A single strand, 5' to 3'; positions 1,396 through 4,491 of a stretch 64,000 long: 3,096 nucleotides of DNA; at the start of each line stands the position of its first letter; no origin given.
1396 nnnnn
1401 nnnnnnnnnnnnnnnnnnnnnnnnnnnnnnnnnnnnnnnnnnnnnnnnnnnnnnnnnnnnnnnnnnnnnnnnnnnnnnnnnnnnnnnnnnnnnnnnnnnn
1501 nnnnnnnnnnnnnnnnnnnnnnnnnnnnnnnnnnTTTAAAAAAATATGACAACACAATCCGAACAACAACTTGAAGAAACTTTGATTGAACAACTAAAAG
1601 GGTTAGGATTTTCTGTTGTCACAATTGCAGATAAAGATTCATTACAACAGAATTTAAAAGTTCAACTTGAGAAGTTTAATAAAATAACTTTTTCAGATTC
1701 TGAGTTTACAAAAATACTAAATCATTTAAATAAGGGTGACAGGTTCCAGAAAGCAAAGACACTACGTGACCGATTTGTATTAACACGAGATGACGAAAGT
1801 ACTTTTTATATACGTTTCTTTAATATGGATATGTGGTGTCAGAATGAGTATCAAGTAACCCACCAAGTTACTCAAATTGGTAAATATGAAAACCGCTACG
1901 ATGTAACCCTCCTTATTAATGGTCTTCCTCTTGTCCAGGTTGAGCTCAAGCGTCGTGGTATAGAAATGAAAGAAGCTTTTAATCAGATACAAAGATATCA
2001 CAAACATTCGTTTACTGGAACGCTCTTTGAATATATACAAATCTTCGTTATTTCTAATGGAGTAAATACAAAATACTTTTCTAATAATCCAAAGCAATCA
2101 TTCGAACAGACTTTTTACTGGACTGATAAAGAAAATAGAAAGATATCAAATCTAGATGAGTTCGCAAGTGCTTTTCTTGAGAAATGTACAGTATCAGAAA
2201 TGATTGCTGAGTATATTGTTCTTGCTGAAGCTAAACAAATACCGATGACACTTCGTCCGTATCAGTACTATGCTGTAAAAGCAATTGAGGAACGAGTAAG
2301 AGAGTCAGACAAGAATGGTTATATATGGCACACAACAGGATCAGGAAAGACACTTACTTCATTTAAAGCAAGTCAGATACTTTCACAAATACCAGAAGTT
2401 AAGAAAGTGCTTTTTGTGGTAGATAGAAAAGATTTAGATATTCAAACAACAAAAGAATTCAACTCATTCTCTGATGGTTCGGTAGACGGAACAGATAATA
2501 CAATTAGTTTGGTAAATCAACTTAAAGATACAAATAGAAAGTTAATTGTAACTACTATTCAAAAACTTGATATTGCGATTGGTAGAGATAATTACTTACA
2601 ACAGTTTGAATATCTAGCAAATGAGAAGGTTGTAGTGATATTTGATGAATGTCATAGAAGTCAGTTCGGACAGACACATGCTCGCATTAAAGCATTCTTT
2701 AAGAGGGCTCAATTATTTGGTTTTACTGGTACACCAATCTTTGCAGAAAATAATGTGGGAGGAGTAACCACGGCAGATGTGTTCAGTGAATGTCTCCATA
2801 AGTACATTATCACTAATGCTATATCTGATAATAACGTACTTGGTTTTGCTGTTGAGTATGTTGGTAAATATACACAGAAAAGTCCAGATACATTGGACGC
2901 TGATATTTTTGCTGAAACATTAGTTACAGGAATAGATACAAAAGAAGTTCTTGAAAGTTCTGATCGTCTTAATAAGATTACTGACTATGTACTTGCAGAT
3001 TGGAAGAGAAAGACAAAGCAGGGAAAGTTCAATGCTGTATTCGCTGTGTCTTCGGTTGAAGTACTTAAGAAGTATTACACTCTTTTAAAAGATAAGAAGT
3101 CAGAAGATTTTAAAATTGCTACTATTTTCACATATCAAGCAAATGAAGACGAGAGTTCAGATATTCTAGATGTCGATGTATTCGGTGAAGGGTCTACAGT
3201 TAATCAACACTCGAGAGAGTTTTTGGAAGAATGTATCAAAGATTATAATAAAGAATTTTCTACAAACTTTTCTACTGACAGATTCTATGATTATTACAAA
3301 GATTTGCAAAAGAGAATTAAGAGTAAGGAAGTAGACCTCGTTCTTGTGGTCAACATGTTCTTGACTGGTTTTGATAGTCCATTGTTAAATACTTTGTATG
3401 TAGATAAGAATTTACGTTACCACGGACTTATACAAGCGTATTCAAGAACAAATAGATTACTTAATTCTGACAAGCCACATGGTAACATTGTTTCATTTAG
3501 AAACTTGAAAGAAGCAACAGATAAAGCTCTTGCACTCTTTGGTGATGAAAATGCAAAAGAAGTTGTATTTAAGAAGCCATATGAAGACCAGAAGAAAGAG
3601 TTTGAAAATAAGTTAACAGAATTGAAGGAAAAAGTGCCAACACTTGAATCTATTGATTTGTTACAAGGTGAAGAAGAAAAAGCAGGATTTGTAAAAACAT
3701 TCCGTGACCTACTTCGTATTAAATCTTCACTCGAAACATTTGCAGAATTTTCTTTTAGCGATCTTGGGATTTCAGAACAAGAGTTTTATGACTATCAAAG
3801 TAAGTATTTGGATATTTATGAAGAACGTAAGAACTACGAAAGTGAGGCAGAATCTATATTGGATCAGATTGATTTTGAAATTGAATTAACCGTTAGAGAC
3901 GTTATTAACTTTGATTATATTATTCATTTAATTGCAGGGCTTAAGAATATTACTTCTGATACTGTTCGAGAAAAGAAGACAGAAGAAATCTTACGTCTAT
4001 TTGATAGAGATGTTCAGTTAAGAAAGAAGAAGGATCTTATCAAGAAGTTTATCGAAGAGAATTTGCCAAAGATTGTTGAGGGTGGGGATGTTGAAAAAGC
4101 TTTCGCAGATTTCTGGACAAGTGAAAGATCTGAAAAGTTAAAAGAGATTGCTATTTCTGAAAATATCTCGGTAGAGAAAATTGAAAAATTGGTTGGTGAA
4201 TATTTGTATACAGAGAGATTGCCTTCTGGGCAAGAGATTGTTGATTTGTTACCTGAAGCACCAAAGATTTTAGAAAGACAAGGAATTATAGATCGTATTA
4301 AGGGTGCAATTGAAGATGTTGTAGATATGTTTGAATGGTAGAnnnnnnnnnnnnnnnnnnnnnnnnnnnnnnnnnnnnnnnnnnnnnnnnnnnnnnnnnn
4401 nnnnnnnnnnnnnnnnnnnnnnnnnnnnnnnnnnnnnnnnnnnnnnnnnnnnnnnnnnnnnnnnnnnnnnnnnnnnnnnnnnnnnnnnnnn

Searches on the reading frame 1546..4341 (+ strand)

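Call 58: search_protein_families(library=pfam, proteins=[window:1546-4341:+], max_evalue=0.00001)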
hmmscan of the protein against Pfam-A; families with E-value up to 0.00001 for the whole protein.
window:1546-4341:+ (931 aa): 6 families
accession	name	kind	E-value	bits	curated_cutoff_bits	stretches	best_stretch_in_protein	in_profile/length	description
PF18766.7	SWI2_SNF2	-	1.1e-59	202.2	26.7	1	239-459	1-211/221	SWI2/SNF2 ATPase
PF22679.2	T1R_D3-like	-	7.7e-59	199.1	27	1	494-653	2-158/158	Type I restriction enzyme subunit R domain 3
PF12008.13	EcoR124_C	-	1.9e-57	195.3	23.1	1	674-928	1-259/260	Type I restriction and modification enzyme - subunit R C terminal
PF04851.21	ResIII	-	5.7e-40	137.4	22.5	1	234-398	2-163/164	Type III restriction enzyme, res subunit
PF04313.20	HSDR_N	-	4.6e-38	131.5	25.1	1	4-184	2-196/198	Type I restriction enzyme R protein N terminus (HSDR_N)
PF00270.35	DEAD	-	1.4e-09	38.4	26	1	238-398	2-161/167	DEAD/DEAH box helicase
